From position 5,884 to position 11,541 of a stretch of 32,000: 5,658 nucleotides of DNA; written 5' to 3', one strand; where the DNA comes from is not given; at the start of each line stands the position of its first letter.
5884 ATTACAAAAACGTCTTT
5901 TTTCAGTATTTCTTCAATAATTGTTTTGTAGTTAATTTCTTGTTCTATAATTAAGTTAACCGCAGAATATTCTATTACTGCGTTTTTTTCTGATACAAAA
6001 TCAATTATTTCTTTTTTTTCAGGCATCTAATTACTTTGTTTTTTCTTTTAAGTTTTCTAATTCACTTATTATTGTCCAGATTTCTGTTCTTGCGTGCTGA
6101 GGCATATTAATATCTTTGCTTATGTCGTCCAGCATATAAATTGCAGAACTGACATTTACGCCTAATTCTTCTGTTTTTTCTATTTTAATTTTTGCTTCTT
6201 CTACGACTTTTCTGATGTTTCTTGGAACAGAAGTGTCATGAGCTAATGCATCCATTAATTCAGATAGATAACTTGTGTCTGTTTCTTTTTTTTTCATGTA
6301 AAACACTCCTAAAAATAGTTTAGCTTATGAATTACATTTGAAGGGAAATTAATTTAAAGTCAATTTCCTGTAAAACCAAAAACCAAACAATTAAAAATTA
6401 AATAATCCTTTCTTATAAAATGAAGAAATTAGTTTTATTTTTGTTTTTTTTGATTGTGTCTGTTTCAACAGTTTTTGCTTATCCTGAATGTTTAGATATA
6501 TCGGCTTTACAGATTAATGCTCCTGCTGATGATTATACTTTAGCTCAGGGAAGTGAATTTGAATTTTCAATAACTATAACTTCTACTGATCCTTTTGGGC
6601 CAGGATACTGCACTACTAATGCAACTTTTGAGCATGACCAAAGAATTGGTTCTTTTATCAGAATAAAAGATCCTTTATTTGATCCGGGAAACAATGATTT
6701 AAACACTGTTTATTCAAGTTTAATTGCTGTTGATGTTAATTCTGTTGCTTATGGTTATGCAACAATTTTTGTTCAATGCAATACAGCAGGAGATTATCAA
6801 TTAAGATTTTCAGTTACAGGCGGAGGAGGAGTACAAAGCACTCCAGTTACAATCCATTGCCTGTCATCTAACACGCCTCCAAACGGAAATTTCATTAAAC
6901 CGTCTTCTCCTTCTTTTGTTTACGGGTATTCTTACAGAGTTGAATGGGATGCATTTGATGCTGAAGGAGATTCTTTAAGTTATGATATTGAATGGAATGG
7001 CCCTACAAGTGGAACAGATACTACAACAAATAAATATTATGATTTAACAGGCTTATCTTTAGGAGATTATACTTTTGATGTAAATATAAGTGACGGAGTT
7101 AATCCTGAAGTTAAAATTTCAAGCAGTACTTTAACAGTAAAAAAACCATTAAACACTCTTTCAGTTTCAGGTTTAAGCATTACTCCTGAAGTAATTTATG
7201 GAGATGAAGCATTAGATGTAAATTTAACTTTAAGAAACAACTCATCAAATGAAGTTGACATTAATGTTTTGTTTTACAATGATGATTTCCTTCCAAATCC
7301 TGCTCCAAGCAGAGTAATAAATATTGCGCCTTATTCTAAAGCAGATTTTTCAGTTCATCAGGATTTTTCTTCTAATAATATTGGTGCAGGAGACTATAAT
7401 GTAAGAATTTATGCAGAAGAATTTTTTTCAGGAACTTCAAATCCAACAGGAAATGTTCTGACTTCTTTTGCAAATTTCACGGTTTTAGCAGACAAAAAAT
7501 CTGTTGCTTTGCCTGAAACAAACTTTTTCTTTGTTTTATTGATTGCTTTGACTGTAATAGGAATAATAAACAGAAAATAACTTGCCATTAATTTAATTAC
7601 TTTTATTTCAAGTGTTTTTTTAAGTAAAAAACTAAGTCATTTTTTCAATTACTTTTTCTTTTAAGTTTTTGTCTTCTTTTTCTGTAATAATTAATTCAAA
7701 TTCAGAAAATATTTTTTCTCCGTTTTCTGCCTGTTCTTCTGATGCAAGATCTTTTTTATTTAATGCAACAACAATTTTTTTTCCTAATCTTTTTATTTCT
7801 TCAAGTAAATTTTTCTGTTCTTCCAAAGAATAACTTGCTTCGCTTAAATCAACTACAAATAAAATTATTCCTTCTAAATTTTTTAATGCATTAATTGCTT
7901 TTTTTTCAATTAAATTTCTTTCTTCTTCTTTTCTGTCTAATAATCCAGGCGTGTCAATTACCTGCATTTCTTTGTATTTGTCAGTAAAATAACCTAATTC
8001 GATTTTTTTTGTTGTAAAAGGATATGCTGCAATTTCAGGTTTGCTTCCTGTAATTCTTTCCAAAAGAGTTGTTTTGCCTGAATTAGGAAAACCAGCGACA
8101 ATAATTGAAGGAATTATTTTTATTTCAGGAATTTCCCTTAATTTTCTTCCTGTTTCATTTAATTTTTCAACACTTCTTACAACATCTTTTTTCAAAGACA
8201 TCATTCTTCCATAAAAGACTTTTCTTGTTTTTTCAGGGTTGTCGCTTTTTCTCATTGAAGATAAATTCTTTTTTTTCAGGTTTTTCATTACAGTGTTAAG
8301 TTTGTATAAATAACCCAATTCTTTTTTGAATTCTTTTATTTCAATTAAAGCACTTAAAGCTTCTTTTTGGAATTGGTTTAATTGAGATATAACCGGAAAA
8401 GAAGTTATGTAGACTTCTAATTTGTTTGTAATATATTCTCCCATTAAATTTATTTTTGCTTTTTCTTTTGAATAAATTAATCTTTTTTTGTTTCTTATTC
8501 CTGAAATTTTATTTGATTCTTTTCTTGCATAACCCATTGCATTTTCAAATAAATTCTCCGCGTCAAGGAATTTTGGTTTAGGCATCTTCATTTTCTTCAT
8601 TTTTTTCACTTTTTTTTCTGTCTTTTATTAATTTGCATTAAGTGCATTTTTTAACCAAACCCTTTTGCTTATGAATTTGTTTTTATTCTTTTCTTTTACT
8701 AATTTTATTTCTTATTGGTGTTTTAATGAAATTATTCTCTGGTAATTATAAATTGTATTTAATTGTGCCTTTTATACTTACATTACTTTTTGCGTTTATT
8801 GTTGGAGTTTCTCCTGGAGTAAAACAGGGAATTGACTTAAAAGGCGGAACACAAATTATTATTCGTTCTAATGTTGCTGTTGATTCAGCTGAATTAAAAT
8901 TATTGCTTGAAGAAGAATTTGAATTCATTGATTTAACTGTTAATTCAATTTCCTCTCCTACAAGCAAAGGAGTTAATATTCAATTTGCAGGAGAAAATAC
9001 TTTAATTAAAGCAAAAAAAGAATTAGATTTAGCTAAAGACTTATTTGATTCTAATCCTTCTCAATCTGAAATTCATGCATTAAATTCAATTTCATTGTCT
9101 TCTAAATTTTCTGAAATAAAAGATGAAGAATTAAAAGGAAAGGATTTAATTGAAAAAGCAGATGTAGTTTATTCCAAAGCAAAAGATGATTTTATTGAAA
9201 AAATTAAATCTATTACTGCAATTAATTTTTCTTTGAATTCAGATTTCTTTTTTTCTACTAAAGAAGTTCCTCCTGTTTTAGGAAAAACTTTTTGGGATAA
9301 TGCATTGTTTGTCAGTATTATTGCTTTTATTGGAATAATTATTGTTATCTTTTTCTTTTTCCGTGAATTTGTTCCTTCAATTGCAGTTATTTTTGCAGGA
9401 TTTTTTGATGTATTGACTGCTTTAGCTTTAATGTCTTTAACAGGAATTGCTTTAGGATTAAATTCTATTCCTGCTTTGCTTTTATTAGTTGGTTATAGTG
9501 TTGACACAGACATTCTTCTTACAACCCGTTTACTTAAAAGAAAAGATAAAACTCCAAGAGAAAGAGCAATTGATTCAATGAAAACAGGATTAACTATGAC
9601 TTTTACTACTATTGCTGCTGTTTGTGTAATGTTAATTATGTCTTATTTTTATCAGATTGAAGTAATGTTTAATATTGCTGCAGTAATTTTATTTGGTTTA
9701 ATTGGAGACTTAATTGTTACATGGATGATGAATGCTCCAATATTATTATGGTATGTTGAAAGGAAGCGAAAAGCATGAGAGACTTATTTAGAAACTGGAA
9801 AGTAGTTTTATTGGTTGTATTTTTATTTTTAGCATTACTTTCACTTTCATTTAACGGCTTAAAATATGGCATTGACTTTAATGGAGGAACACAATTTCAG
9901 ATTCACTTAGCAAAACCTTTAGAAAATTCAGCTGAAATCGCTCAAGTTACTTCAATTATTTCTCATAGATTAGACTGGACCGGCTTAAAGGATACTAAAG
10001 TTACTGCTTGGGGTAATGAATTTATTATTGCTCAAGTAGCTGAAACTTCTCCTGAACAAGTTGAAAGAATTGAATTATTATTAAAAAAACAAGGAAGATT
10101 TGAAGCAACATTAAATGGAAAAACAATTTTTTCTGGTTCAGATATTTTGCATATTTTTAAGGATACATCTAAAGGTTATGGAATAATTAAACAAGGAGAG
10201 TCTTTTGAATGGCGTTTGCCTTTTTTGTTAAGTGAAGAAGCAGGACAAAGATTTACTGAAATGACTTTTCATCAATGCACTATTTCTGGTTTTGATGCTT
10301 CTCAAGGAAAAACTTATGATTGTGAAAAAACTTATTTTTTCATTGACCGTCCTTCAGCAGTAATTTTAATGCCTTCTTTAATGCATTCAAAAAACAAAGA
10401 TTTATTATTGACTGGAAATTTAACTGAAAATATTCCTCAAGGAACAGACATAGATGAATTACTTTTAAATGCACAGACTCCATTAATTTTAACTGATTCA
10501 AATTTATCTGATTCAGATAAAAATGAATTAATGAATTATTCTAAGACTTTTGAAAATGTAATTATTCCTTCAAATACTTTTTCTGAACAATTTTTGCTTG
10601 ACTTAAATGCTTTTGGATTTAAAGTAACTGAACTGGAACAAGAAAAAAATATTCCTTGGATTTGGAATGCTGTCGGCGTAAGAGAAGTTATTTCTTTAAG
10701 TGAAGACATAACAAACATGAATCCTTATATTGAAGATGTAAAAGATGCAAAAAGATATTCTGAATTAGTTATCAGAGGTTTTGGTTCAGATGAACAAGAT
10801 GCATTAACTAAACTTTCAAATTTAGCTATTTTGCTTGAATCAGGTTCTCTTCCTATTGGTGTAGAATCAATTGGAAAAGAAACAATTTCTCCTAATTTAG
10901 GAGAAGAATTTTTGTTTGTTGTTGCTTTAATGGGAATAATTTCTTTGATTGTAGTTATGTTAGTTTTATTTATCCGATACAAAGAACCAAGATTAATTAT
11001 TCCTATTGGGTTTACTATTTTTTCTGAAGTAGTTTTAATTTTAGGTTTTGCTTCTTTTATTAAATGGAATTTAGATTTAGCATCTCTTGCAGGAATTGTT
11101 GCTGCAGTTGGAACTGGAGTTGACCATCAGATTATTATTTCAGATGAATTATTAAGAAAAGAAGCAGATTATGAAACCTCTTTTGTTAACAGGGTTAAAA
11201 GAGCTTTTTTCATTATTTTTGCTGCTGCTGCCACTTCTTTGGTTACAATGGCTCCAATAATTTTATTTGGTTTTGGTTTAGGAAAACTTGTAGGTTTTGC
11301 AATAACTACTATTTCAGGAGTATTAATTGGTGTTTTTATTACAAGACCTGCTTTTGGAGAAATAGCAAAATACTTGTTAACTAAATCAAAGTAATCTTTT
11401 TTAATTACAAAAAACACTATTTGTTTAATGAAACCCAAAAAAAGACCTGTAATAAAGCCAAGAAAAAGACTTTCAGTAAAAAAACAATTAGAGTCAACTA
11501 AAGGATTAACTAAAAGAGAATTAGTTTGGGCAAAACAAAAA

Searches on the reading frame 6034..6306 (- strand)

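Call 9: search_protein_families(library=pfam, proteins=[window:6034-6306:-], max_evalue=0.001)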
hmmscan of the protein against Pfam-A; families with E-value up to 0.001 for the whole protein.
window:6034-6306:- (91 aa): 1 family
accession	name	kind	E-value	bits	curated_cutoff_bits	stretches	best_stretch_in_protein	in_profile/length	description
PF03685.18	UPF0147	-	5e-26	91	23.6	1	13-85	7-80/81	Uncharacterised protein family (UPF0147)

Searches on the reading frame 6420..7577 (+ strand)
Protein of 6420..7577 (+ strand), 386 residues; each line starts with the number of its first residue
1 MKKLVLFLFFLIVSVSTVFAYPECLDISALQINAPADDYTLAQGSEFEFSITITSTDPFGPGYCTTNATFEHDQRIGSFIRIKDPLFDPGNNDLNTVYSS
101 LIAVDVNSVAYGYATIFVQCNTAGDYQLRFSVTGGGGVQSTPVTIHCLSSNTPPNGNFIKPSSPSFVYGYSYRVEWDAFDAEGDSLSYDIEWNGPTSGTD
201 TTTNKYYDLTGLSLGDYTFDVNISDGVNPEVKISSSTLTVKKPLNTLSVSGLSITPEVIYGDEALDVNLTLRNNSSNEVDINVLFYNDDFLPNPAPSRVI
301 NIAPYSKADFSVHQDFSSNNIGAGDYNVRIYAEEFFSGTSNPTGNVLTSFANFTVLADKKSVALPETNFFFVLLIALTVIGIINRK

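Call 9: search_protein_families(library=pfam, proteins=[window:6420-7577:+], max_evalue=0.001)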
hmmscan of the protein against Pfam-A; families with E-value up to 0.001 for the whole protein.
window:6420-7577:+ (386 aa): 0 families

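Call 21: search_protein_families(library=ncbifam, proteins=[window:6420-7577:+], max_evalue=10)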
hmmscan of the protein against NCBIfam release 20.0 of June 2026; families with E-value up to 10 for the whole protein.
window:6420-7577:+ (386 aa): 0 families

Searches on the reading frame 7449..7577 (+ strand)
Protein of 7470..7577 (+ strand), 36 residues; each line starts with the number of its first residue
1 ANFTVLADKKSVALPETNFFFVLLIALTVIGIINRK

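Call 21: search_protein_families(library=ncbifam, proteins=[window:7470-7577:+], max_evalue=10)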
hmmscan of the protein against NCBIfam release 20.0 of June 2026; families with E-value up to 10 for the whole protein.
seq(36 aa): 0 families

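Call 61: find_homologous_proteins(query=A3, max_evalue=10)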
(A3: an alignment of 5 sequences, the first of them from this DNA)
Query A3 (5 sequences): 8 candidates shared short words with the query, none scored E <= 10.

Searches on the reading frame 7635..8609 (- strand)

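Call 9: search_protein_families(library=pfam, proteins=[window:7635-8609:-], max_evalue=0.001)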
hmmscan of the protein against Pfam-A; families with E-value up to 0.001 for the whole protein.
window:7635-8609:- (325 aa): 10 families
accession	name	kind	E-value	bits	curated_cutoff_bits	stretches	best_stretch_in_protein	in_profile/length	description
PF01926.29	MMR_HSR1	-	1.8e-22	80.1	21.9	1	169-285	2-113/113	50S ribosome-binding GTPase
PF06858.20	NOG1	-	1.5e-16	60.4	27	1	234-287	2-58/58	Nucleolar GTP-binding protein 1 (NOG1)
PF02421.24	FeoB_N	-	2e-16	60.4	27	1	169-295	3-124/156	Ferrous iron transport protein B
PF17835.6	NOG1_N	-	2e-14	54.4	22.9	1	16-163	9-159/160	NOG1 N-terminal helical domain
PF00009.33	GTP_EFTU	-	4.8e-08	33.3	26.5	1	200-304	56-150/188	Elongation factor Tu GTP binding domain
PF09439.16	SRPRB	-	1.5e-07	31.4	25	1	167-309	4-143/178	Signal recognition particle receptor beta subunit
PF00350.29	Dynamin_N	-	1.9e-07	31.7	27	1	209-285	97-167/168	Dynamin family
PF04548.22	AIG1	-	1.6e-05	24.8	27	1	199-280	35-116/212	AIG1 family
PF02492.25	cobW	-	0.00015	21.9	20.7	0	168-188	2-22/180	CobW/HypB/UreG, nucleotide-binding domain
PF00025.27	Arf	-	0.00053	20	22.3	0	168-300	16-139/174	ADP-ribosylation factor family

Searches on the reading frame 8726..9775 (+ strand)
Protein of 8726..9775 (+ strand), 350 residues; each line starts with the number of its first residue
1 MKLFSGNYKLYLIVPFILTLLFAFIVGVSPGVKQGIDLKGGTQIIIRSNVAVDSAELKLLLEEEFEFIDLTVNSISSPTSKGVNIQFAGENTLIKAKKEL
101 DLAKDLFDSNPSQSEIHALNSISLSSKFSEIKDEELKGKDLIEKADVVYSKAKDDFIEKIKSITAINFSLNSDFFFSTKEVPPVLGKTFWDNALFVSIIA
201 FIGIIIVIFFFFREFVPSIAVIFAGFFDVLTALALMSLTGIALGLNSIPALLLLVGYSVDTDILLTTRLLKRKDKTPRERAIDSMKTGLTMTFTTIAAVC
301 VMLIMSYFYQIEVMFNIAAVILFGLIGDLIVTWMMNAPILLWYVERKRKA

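Call 9: search_protein_families(library=pfam, proteins=[window:8726-9775:+], max_evalue=0.001)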
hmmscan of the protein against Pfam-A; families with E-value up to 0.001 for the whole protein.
window:8726-9775:+ (350 aa): 2 families
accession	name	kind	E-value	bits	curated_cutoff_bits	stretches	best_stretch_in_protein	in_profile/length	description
PF02355.23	SecD_SecF_C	-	3.2e-30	105.4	20.5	1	176-345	16-188/189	Protein export membrane protein SecD/SecF, C-terminal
PF07549.19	Sec_GG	-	0.00036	20.4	20.3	1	29-47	5-23/28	SecD/SecF GG Motif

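Call 100: search_protein_families(library=ncbifam, proteins=[window:8726-9775:+], max_evalue=0.0001)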
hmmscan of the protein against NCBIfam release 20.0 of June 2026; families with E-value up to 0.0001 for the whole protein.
window:8726-9775:+ (350 aa): 21 families
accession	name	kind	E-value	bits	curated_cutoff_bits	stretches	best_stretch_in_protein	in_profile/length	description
NF006353.0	PRK08578.1-1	subfamily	2.8e-68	230.4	282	2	115-349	41-280/281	preprotein translocase subunit SecF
NF006354.0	PRK08578.1-2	equivalog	2.6e-57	194.4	353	1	179-349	113-290/296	preprotein translocase subunit SecF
NF006356.0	PRK08578.1-4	equivalog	2.1e-55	188.4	330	2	147-348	105-299/302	preprotein translocase subunit SecF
NF041305.1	SecF_Halo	equivalog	5.3e-49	167.1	420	1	172-344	113-284/289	protein translocase subunit SecF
NF006355.0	PRK08578.1-3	equivalog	5.1e-47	160.5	421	1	175-343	116-283/290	preprotein translocase subunit SecF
NF006357.0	PRK08578.2-1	equivalog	5.3e-46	157.7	304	1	158-349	88-279/282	preprotein translocase subunit SecF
TIGR00966.2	transloc_SecF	equivalog_domain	1.1e-24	87.4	160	2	153-342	90-278/279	protein translocase subunit SecF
NF006218.0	PRK08343.1-4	subfamily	2.5e-17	62.8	383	1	179-331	228-376/392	preprotein translocase subunit SecD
NF009583.0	PRK13024.1-3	subfamily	3.9e-17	61.6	721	1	11-349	466-739/755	protein translocase subunit SecDF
NF011315.0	PRK14726.1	equivalog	5.4e-17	61.2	1249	1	162-348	642-832/855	protein translocase subunit SecDF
NF009585.0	PRK13024.1-5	equivalog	3.9e-15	54.9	1037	1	4-348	672-982/993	protein translocase subunit SecDF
NF009584.0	PRK13024.1-4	equivalog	3.1e-14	52.3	1171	1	177-349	558-735/759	protein translocase subunit SecDF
TIGR00916.1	2A0604s01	subfamily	3.9e-13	49.5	148.6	1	178-331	75-229/231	SecD/SecF family protein translocase subunit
NF009581.0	PRK13024.1-1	equivalog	6.2e-13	47.7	1058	1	151-347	534-733/752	protein translocase subunit SecDF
NF006216.0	PRK08343.1-2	equivalog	3.3e-12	46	519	1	179-327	334-486/506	preprotein translocase subunit SecD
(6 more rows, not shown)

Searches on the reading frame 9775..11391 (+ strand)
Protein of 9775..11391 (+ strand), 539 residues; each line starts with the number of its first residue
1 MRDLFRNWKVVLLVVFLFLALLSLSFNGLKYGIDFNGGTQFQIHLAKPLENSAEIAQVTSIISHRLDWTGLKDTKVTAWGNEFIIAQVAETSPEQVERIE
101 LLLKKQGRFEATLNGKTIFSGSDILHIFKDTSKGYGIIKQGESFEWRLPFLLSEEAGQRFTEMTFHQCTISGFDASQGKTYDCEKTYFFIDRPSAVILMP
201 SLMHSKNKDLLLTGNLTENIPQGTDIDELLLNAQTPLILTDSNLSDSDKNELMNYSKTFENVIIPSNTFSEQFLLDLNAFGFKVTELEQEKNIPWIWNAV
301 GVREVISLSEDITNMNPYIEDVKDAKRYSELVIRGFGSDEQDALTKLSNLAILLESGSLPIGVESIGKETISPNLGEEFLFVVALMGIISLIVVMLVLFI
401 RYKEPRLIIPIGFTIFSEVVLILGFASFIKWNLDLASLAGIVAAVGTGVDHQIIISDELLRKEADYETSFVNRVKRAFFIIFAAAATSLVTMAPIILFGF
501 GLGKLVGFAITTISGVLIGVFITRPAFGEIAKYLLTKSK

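Call 9: search_protein_families(library=pfam, proteins=[window:9775-11391:+], max_evalue=0.001)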
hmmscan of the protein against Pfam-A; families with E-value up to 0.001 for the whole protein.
window:9775-11391:+ (539 aa): 2 families
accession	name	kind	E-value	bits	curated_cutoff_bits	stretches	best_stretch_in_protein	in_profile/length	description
PF02355.23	SecD_SecF_C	-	4.2e-12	46.3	20.5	1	364-521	14-173/189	Protein export membrane protein SecD/SecF, C-terminal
PF07549.19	Sec_GG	-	4.1e-06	26.6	20.3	1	23-48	2-27/28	SecD/SecF GG Motif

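Call 100: search_protein_families(library=ncbifam, proteins=[window:9775-11391:+], max_evalue=0.0001)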
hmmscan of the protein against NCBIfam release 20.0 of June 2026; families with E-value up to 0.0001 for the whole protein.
window:9775-11391:+ (539 aa): 21 families
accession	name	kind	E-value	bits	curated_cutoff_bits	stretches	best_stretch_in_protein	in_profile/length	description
NF006218.0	PRK08343.1-4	subfamily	3.3e-105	352.1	383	2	320-537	178-391/392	preprotein translocase subunit SecD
NF006216.0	PRK08343.1-2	equivalog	1.3e-93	314.5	519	1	2-537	4-504/506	preprotein translocase subunit SecD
NF006217.0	PRK08343.1-3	equivalog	7.3e-71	239.4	491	2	337-537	344-542/544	preprotein translocase subunit SecD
NF006215.0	PRK08343.1-1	equivalog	1.9e-56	191.8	666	1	344-538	326-521/522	preprotein translocase subunit SecD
TIGR01129.1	secD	equivalog_domain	2.2e-32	112.7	244.4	1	342-521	209-387/397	protein translocase subunit SecD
NF009583.0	PRK13024.1-3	subfamily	1.1e-28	99.8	721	1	347-521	245-418/755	protein translocase subunit SecDF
TIGR00916.1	2A0604s01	subfamily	1.1e-26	93.8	148.6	1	332-521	44-228/231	SecD/SecF family protein translocase subunit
NF009585.0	PRK13024.1-5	equivalog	3.6e-25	88.1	1037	2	348-522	462-635/993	protein translocase subunit SecDF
NF011315.0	PRK14726.1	equivalog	7.2e-23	80.6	1249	1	348-522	339-512/855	protein translocase subunit SecDF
TIGR00966.2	transloc_SecF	equivalog_domain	4.6e-21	75.5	160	2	331-521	80-266/279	protein translocase subunit SecF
NF009584.0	PRK13024.1-4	equivalog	4.3e-16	58.4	1171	1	338-524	217-401/759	protein translocase subunit SecDF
NF009580.0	PRK13023.1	equivalog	2.8e-15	55.6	1153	1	344-523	258-436/775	protein translocase subunit SecDF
NF009581.0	PRK13024.1-1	equivalog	3.3e-14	52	1058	1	346-524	223-399/752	protein translocase subunit SecDF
NF009545.0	PRK12933.1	equivalog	1.1e-13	50.5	728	1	342-521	401-580/604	protein translocase subunit SecD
NF009540.0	PRK12911.1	equivalog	3.1e-12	44.7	1878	1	347-522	875-1049/1403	bifunctional preprotein translocase subunit SecD/SecF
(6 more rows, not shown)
